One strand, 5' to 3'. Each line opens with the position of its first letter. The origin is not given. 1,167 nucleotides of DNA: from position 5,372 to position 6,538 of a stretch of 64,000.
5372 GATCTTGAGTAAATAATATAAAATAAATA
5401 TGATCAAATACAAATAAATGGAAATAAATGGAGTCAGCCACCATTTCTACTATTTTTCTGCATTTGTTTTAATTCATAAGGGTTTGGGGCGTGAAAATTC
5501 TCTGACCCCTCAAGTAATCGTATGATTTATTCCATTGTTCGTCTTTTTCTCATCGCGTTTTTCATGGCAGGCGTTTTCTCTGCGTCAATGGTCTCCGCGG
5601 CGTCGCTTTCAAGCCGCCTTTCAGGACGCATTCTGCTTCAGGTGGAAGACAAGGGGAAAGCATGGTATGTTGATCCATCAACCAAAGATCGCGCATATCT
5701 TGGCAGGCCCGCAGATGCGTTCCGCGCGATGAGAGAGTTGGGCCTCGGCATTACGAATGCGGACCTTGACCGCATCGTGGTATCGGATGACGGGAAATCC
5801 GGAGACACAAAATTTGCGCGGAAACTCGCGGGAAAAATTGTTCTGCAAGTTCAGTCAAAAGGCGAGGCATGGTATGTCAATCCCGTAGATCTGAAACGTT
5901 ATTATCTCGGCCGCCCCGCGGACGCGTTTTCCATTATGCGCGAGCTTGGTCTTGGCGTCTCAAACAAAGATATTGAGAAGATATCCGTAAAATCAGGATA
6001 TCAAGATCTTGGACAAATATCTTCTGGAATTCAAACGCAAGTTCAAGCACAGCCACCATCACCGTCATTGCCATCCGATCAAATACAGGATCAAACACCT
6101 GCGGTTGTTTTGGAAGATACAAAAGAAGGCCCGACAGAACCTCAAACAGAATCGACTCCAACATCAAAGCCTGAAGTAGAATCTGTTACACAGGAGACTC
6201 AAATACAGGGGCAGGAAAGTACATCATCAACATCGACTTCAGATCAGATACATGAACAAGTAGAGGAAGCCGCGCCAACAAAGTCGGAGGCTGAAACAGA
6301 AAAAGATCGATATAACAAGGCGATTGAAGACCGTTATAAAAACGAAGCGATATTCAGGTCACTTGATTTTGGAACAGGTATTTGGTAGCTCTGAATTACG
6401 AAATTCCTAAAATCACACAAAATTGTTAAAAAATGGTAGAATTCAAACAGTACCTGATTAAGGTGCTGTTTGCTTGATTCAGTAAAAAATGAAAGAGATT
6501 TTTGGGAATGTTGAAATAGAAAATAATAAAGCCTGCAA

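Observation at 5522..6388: Unrecognised, highly conserved ~55-aa module repeated within and between secreted proteins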

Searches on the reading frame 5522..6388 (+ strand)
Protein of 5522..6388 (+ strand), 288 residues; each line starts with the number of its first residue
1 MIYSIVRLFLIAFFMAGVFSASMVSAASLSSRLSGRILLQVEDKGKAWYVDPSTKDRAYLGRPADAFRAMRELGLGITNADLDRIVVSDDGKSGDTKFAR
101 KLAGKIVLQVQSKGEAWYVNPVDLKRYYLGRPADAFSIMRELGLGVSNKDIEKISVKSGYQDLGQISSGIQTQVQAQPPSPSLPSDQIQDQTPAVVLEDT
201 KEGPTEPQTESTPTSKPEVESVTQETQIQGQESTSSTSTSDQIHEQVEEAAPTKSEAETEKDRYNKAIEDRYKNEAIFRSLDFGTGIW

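Call 3: search_protein_families(library=pfam, proteins=[window:5522-6388:+], max_evalue=1)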
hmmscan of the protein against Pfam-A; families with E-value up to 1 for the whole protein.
window:5522-6388:+ (288 aa): 1 family
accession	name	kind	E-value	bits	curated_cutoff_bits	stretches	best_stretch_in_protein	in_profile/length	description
PF02983.19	Pro_Al_protease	-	0.18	12.3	23.4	0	43-54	22-33/59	Alpha-lytic protease prodomain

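Call 4: search_protein_families(library=ncbifam, proteins=[window:5522-6388:+], max_evalue=1)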
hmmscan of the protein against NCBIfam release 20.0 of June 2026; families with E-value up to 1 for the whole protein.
window:5522-6388:+ (288 aa): 1 family
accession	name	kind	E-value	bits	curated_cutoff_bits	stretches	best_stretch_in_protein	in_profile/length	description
NF050804.1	CellDivDipMCaul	equivalog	0.023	13.5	900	1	146-256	393-498/634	cell division endopeptidase DipM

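Call 8: search_solved_structures(query=window:5522-6388:+, max_evalue=10)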
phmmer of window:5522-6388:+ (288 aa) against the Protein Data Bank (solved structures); distinct sequences matched with E-value up to 10: 0.

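Call 27: list_cluster_members(proteins=[window:5522-6388:+, window:28171-30870:+, window:26759-28186:+, window:3150-5387:+])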
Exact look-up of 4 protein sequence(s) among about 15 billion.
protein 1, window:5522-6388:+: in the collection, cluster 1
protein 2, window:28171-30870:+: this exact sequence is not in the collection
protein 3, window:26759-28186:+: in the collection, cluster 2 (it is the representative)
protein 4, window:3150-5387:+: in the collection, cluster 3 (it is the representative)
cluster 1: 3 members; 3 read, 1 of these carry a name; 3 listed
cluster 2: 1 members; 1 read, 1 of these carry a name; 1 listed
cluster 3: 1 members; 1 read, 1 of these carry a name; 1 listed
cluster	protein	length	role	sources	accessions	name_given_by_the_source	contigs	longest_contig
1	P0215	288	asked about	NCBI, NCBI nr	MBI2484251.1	hypothetical protein HYV71_03650 [Candidatus Uhrbacteria bacterium] | hypothetical protein [Candidatus Uhrbacteria bacterium]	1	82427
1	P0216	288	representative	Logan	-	-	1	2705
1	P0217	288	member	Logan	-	-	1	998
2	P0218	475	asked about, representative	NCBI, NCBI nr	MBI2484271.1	decarboxylating NADP(+)-dependent phosphogluconate dehydrogenase [Candidatus Uhrbacteria ...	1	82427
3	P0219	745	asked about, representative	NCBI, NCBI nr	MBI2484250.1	VWA domain-containing protein [Candidatus Uhrbacteria bacterium]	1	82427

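Call 50: find_encoding_contigs(protein=window:5522-6388:+, flank=10000, max_places=3)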
Protein window:5522-6388:+ (288 aa): no gene with exactly this product is on record in the collection.

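Call 66: search_protein_families(library=phrogs, proteins=[window:5522-6388:+], max_evalue=0.1)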
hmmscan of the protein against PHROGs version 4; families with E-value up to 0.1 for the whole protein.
window:5522-6388:+ (288 aa): 2 families
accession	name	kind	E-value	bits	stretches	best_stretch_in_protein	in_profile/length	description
phrog_12883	-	unknown function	0.0098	17.2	0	58-89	26-61/71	-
phrog_10899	-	head and packaging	0.037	13.9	1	180-276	285-384/443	terminase small subunit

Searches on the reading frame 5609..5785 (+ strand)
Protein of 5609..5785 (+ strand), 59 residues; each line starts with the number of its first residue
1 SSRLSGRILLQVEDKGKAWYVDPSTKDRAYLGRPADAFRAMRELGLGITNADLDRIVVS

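Call 10: find_homologous_proteins(query=A1)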
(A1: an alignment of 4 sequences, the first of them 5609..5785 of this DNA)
Query A1 (4 sequences) (59 aa, profile of the alignment): 64 proteins with E <= 0.001 among 65 candidates.
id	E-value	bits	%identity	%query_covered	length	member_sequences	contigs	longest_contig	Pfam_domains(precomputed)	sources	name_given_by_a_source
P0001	1.3e-47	177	67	76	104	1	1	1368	-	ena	-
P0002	3.5e-31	124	58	97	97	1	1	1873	-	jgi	jgi:hypothetical protein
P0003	3.5e-30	121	60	93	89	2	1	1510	-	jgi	-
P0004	8.5e-30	120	57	98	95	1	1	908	-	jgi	-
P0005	8.9e-30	120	63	97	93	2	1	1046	-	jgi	-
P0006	4.0e-28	114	72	92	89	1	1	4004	-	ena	-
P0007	4.5e-28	114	59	98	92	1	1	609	-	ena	-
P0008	9.5e-28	113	70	95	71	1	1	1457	-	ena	-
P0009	1.4e-26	109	48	95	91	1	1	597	-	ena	-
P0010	2.2e-26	109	67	92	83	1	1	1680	-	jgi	jgi:hypothetical protein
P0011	8.6e-26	107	57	95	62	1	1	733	-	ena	-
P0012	1.9e-25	106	64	98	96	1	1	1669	-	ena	-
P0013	2.7e-25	105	65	97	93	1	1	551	-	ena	-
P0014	3.2e-25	105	54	95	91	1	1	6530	-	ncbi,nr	ncbi:MAG: hypothetical protein NT091_04645 [Candidatus Falkowbacteria bacterium]|nr:hypothetical pro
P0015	3.3e-25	105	70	97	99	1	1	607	-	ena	-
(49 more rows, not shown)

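Call 19: search_protein_representatives(alignment_id=A1)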
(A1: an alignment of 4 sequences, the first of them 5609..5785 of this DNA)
Query: 4 sequences, 59 profile positions. Proteins with E-value up to 0.001 (for the whole library): 3573; up to 1e-10: 3267; up to 1e-30: 2340. The best 150 are listed.
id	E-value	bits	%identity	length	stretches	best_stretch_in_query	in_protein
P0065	7.5e-66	233.6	-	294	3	2-58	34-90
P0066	1.4e-60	216.8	-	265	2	4-58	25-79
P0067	2.7e-60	215.8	-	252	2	2-57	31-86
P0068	3.7e-59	212.2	-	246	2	2-58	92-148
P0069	4.9e-59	211.8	-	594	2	3-58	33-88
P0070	6.5e-59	211.4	-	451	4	2-58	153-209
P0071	1.8e-58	210.0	-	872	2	3-58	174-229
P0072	2.0e-58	209.8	-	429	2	2-59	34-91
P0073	4.2e-58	208.8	-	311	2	2-58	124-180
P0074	4.5e-58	208.7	-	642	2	1-57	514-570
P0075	7.9e-58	207.9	-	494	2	3-58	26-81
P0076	1.0e-57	207.5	-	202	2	2-57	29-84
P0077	1.1e-57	207.4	-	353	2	2-58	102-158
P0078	1.2e-57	207.3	-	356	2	2-58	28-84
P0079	1.7e-57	206.8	-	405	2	2-58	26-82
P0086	1.8e-56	203.6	-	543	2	3-58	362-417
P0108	3.0e-55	199.6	-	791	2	3-58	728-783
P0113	4.9e-55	199.0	-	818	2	2-58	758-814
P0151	8.1e-54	195.1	-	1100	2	2-58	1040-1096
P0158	1.3e-53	194.4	-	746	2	2-59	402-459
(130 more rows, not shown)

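Call 25: search_protein_families(library=pfam, alignment_id=A3, max_evalue=0.001)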
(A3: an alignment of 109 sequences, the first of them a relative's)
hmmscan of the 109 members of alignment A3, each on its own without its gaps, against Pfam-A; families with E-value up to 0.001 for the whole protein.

A. member 1, P0065 (294 aa): 1 family
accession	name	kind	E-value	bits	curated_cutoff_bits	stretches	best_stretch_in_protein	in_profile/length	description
PF18884.5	TSP3_bac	-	1.9e-11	44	25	0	99-116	1-18/22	Bacterial TSP3 repeat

B. families by the number of members that match (of 109 scanned): 39 families (the first 25 are shown)
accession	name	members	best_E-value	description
PF18884.5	TSP3_bac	28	1.3e-14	Bacterial TSP3 repeat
PF00188.32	CAP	12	8.3e-44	Cysteine-rich secretory protein family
PF00041.27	fn3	5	6.2e-16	Fibronectin type III domain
PF16656.11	Pur_ac_phosph_N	5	2e-14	Purple acid Phosphatase, N-terminal domain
PF13473.12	Cupredoxin_1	3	1e-08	Cupredoxin-like domain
PF14240.11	YHYH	2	7.2e-75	YHYH protein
PF13365.12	Trypsin_2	2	1.8e-33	Trypsin-like peptidase domain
PF00565.23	SNase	2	2.8e-22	Staphylococcal nuclease homologue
PF09992.14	NAGPA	2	9.4e-19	Phosphodiester glycosidase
PF13620.12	CarboxypepD_reg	2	3.4e-17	Carboxypeptidase regulatory-like domain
PF00089.32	Trypsin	2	4.6e-14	Trypsin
PF01841.26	Transglut_core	2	1.6e-12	Transglutaminase-like superfamily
PF00127.26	Copper-bind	2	7.7e-11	Copper binding proteins, plastocyanin/azurin family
PF13715.12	CarbopepD_reg_2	2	1.2e-07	CarboxypepD_reg-like domain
PF01161.25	PBP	1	6.6e-34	Phosphatidylethanolamine-binding protein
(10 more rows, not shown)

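Call 53: search_protein_families(library=pfam, proteins=[P0076], max_evalue=10)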
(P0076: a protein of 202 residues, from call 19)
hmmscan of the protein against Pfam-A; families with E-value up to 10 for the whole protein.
P0076 (202 aa): 1 family
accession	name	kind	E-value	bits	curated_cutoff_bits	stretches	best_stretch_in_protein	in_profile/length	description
PF02983.19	Pro_Al_protease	-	0.012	16.1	23.4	1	41-61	22-42/59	Alpha-lytic protease prodomain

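Call 74: list_cluster_members(proteins=[P0065, P0069, P0070, P0071, P0074, P0086, P0108, P0113, P0151, P0158])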
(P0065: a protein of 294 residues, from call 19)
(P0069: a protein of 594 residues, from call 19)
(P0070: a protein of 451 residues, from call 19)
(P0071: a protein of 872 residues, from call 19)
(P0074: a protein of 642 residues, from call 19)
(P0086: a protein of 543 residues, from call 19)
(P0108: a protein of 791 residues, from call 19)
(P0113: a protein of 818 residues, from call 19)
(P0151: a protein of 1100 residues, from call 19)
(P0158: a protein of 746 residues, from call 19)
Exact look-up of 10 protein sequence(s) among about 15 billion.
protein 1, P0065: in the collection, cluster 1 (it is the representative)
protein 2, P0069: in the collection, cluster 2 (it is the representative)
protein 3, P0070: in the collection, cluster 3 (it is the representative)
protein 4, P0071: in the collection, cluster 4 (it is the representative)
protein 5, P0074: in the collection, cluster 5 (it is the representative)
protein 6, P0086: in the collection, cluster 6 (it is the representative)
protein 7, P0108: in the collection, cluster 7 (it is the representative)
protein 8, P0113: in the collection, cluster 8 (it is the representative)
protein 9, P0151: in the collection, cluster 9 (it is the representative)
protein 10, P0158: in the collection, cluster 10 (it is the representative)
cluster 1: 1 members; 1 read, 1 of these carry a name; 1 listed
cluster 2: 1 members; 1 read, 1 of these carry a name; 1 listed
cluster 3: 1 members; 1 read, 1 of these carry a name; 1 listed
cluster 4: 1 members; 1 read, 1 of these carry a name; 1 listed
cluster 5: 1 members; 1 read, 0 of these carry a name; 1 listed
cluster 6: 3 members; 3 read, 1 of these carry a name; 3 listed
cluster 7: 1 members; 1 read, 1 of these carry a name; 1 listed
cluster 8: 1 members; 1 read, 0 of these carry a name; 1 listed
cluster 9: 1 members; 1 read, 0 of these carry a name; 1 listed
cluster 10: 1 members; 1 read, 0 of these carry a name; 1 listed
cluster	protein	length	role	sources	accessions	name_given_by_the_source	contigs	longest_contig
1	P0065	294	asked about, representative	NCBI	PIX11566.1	hypothetical protein COZ73_02250, partial [Candidatus Falkowbacteria bacterium ...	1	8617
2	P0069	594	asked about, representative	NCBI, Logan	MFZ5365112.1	MAG: hypothetical protein ACOZBH_02865 [Patescibacteria group bacterium]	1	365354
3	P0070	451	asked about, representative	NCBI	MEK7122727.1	MAG: hypothetical protein AAB855_02620, partial [Patescibacteria group bacterium]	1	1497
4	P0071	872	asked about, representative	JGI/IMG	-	hypothetical protein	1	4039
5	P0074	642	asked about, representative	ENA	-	-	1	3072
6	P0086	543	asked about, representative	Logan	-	-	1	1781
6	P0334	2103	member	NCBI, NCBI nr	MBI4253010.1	S8 family serine peptidase [Candidatus Uhrbacteria bacterium]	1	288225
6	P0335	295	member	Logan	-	-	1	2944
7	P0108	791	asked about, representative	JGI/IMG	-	hypothetical protein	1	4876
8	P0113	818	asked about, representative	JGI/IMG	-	-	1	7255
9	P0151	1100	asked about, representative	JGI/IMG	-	-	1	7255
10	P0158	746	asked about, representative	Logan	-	-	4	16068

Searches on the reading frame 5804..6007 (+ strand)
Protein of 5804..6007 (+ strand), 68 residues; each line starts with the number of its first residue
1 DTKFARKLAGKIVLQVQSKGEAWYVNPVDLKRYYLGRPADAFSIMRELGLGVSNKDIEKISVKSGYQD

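Call 22: predict_structure(alignment_id=A2)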
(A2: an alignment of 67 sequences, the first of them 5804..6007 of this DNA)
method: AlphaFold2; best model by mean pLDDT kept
length: 68 residues; sequences in the alignment: 67
mean_pLDDT: 77.4   pTM: 0.53
mean pLDDT of the five models: 77.4, 77.1, 74.8, 73.4, 62.5
residues with pLDDT >= 90: 0; 70-90: 56; 50-70: 12; < 50: 0
segments of 3 or more residues with pLDDT < 50: none
pLDDT, mean of each block of 10 residues (from residue 1): 78 83 85 83 77 71 62
secondary structure, 60 per line:
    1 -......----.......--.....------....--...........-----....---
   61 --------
elements in order: H2-7 E12-15 E21-25 E32-35 H38-48 H54-57

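Call 28: fold_search(model_id=the predicted structure, library=pdb)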
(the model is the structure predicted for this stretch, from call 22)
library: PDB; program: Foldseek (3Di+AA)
matches with E <= 10: 104; with E <= 0.001: 0
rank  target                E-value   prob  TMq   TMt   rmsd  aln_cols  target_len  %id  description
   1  1z1g_B                1.7e+00  0.28  0.44  0.11   5.8        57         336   23  Crystal structure of a lambda integrase tetramer bound to a Holliday junction (released 2005-06-28)
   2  3m1c_B                2.2e+00  0.18  0.36  0.21   4.6        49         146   12  Crystal structure of the conserved herpesvirus fusion regulator complex gH-gL (released 2010-07-07)
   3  6rkq                  3.1e+00  0.08  0.28  0.08   5.6        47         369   21  Crystal Structure of TGT in complex with N2-methyl-8-(prop-1-yn-1-yl)-3H,7H,8H-imidazo[4,5-g]quinazoline-2,6-diamine (released 2020-06-03)
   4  2ltv_MODEL_1_A        3.3e+00  0.13  0.30  0.49   3.5        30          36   20  YAP WW2 in complex with a Smad7 derived peptide (released 2012-11-21)
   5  1z1b_B                3.8e+00  0.18  0.45  0.11   3.9        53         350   23  Crystal structure of a lambda integrase dimer bound to a COC' core site (released 2005-06-28)
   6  1z1b_A                3.8e+00  0.16  0.40  0.10   5.2        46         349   24  Crystal structure of a lambda integrase dimer bound to a COC' core site (released 2005-06-28)
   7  2kol_MODEL_1_A        4.0e+00  0.08  0.30  0.30   5.2        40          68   10  Solution structure of human SDF1-alpha H25R (released 2010-10-06)
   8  7n0j_E                4.0e+00  0.06  0.27  0.21   9.1        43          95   23  Structure of YebY from E. coli K12 (released 2022-03-09)
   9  6p7o                  4.0e+00  0.06  0.27  0.10   3.5        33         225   27  Structure of E. coli MS115-1 NucC, Apo form (released 2019-12-25)
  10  3qd9_C                4.3e+00  0.08  0.31  0.08   4.2        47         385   17  C72S/C353S mutant of Trypanosoma brucei QSOX containing an interdomain disulfide (released 2012-05-30)
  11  7du0                  4.9e+00  0.09  0.27  0.17   3.3        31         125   16  Structure of an type I-F anti-crispr protein (released 2021-11-17)
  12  2eza                  4.9e+00  0.07  0.32  0.12   4.9        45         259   18  AMINO TERMINAL DOMAIN OF ENZYME I FROM ESCHERICHIA COLI, NMR, RESTRAINED REGULARIZED MEAN STRUCTURE (released 1997-08-20)
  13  2yzt                  4.9e+00  0.06  0.30  0.31   3.8        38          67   13  Crystal structure of uncharacterized conserved protein from Thermus thermophilus HB8 (released 2007-11-06)
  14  2n4v_MODEL_1_A        4.9e+00  0.06  0.25  0.38   4.0        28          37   14  NMR structure of Fbp28 WW domain T456D mutant (released 2015-10-21)
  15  7ml9                  5.3e+00  0.05  0.25  0.08   3.6        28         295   21  The Mpp75Aa1.1 beta-pore-forming protein from Brevibacillus laterosporus (released 2021-05-05)
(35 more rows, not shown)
